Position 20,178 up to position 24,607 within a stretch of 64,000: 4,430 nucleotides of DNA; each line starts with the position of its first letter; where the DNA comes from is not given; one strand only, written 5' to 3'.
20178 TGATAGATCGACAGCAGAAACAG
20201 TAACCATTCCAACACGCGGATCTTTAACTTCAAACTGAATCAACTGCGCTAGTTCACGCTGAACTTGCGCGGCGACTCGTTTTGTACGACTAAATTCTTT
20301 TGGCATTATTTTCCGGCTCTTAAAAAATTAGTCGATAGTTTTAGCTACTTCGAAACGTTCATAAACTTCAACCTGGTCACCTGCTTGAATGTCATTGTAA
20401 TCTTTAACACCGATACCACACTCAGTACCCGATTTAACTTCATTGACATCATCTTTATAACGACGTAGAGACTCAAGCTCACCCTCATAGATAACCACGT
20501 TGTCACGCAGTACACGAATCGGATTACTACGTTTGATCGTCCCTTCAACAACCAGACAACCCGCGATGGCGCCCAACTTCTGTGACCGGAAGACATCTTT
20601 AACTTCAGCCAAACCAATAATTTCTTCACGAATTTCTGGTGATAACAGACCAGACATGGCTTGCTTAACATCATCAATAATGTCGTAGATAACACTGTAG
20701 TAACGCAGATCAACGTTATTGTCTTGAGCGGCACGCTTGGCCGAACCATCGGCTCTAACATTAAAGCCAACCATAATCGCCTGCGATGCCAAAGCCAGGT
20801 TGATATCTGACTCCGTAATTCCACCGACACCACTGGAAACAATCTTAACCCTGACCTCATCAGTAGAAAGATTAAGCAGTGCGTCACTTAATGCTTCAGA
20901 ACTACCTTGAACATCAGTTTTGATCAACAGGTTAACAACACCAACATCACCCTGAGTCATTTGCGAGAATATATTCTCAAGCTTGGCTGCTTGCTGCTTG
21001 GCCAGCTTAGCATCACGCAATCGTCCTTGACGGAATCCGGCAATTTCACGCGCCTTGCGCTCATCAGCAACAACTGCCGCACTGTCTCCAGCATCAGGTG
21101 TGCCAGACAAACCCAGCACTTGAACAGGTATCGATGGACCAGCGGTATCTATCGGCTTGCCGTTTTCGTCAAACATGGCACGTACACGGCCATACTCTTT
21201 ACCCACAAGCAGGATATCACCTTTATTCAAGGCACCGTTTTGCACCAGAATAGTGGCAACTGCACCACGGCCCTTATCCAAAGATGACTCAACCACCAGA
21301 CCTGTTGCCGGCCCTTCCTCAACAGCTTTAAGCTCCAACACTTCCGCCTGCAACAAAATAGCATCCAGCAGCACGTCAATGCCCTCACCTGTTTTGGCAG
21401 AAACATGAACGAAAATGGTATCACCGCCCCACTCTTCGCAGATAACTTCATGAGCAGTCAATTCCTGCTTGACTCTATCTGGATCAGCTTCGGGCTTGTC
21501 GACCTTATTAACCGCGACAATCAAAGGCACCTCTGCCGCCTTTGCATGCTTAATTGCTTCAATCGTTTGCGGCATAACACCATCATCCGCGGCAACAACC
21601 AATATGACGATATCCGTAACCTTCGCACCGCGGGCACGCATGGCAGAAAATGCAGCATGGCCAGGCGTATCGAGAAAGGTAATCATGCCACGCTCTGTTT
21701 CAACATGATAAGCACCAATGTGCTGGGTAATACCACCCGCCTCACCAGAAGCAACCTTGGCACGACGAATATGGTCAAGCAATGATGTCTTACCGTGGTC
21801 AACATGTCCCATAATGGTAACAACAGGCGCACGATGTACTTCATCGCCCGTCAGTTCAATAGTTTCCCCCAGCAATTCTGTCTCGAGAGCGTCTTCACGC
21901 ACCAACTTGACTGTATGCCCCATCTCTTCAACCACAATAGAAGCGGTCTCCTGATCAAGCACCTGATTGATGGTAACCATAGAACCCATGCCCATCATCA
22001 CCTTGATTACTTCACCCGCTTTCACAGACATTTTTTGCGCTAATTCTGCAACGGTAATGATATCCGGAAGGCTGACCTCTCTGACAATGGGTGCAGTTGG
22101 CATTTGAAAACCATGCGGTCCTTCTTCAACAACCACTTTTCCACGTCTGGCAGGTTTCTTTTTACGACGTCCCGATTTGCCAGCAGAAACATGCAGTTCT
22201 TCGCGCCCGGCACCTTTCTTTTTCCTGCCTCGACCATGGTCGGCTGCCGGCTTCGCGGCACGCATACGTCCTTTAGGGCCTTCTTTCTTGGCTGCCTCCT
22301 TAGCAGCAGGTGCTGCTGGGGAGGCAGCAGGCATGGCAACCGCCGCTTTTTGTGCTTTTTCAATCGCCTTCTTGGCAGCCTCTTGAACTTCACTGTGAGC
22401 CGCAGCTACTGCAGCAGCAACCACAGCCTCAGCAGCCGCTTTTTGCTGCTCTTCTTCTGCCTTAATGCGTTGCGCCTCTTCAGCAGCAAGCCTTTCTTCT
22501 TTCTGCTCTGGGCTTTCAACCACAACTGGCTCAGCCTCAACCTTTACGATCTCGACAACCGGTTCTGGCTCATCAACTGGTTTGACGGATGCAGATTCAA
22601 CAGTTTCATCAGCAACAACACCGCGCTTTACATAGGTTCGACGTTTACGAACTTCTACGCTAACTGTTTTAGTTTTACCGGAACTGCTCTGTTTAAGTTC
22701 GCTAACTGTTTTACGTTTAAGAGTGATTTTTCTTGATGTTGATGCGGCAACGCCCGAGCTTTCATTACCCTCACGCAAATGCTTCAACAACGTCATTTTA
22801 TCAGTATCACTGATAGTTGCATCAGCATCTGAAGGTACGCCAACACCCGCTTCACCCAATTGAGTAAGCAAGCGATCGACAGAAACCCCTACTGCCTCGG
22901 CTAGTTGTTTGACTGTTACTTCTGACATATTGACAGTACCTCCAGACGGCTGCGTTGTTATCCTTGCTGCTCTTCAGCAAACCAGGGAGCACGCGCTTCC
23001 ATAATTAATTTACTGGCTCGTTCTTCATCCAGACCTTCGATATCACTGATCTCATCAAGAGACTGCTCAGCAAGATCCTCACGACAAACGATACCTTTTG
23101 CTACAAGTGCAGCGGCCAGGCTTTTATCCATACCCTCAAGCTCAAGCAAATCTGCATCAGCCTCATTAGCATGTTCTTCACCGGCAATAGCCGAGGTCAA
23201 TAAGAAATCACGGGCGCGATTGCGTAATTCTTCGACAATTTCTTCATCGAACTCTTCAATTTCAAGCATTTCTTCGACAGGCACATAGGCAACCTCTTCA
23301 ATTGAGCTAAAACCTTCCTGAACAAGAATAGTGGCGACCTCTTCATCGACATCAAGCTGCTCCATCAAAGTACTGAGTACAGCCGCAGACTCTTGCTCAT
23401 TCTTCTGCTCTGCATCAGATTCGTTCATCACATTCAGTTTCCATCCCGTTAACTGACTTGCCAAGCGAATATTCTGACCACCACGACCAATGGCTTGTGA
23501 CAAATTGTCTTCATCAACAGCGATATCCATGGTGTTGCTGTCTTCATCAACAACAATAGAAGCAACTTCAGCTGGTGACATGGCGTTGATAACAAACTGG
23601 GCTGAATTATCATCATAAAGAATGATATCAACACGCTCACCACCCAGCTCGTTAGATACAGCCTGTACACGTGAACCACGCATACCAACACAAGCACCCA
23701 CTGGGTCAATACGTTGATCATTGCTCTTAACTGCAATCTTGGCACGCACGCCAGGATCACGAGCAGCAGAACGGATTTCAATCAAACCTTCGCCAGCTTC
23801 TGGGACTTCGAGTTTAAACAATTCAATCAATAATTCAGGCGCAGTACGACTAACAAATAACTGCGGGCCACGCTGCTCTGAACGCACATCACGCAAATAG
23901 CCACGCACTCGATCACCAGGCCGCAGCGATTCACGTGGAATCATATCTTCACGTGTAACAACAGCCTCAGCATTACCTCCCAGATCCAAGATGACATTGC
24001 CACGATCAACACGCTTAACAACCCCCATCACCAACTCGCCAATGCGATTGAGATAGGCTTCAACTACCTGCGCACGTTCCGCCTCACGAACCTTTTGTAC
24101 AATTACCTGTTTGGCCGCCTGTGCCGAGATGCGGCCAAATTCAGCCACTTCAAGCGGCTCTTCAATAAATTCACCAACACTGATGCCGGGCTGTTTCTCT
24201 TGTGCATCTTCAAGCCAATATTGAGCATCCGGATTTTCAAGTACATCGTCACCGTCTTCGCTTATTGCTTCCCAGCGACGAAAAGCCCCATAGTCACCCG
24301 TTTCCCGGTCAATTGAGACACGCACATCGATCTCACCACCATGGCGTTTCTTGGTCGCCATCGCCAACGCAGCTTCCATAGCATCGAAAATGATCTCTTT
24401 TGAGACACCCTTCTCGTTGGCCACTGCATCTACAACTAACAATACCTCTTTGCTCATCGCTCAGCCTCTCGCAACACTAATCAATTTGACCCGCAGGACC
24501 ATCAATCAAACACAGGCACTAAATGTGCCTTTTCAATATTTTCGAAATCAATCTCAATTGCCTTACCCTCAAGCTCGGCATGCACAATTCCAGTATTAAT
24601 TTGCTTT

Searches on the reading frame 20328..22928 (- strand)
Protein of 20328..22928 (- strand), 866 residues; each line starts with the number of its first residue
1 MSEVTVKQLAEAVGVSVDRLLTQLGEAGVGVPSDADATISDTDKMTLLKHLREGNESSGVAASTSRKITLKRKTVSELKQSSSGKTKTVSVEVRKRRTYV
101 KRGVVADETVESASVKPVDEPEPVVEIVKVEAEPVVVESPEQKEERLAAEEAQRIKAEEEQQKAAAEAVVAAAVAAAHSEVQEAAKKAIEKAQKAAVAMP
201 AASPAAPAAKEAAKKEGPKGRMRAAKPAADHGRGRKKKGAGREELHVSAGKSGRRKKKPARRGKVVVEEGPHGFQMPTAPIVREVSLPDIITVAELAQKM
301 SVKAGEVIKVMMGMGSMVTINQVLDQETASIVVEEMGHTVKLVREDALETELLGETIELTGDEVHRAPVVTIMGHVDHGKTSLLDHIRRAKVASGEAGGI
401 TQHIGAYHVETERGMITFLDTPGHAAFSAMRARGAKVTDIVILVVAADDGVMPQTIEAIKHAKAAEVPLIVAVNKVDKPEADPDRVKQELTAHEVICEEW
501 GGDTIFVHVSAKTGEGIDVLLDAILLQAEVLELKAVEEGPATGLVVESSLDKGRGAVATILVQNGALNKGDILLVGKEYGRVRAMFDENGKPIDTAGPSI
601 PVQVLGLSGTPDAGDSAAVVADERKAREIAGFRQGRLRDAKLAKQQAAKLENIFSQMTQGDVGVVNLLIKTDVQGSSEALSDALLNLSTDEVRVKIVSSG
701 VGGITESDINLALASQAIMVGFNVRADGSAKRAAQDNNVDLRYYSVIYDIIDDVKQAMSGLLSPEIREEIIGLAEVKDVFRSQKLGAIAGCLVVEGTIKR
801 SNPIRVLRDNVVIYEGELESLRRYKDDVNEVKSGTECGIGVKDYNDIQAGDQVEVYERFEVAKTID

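Call 63: search_protein_families(library=pfam, proteins=[window:20328-22928:-], max_evalue=0.00001)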
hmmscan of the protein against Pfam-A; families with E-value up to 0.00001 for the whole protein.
window:20328-22928:- (866 aa): 8 families
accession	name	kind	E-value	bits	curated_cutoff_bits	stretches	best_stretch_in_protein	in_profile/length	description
PF11987.13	IF-2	-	4.7e-41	139.8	27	1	640-755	2-117/117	Translation-initiation factor 2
PF00009.33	GTP_EFTU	-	5.6e-37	127.6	26.5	1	368-525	4-183/188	Elongation factor Tu GTP binding domain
PF22042.2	EF-G_D2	-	2.2e-31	108.3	27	1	540-618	1-82/84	Elongation factor G domain 2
PF04760.21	IF2_N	-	1.7e-22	79.3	25.3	1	291-339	4-53/53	Translation initiation factor IF-2, N-terminal region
PF08364.16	IF2_assoc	-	2.1e-15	57.1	24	1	66-102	2-39/39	Bacterial translation initiation factor IF-2 associated region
PF01926.29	MMR_HSR1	-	3.3e-10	40.5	21.9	1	370-475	2-113/113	50S ribosome-binding GTPase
PF03144.31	GTP_EFTU_D2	-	4.2e-09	37.2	30.3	1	786-852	1-71/73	Elongation factor Tu domain 2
PF00071.28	Ras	-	6.2e-06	26.3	21.6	0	371-525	3-157/162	Ras family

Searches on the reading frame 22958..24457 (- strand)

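Call 63: search_protein_families(library=pfam, proteins=[window:22958-24457:-], max_evalue=0.00001)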
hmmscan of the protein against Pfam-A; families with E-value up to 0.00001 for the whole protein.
window:22958-24457:- (499 aa): 4 families
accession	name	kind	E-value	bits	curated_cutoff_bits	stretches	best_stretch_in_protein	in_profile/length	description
PF08529.16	NusA_N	-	3.5e-37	127.7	23.8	1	4-128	1-118/119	NusA N-terminal domain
PF13184.12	KH_5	-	2e-30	105.2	27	1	235-302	1-68/69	NusA-like KH domain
PF14520.12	HHH_5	-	3.9e-13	50.1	27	1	436-489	3-56/57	Helix-hairpin-helix domain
PF00575.29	S1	-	7.5e-07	29.9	22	1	139-200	4-71/74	S1 RNA binding domain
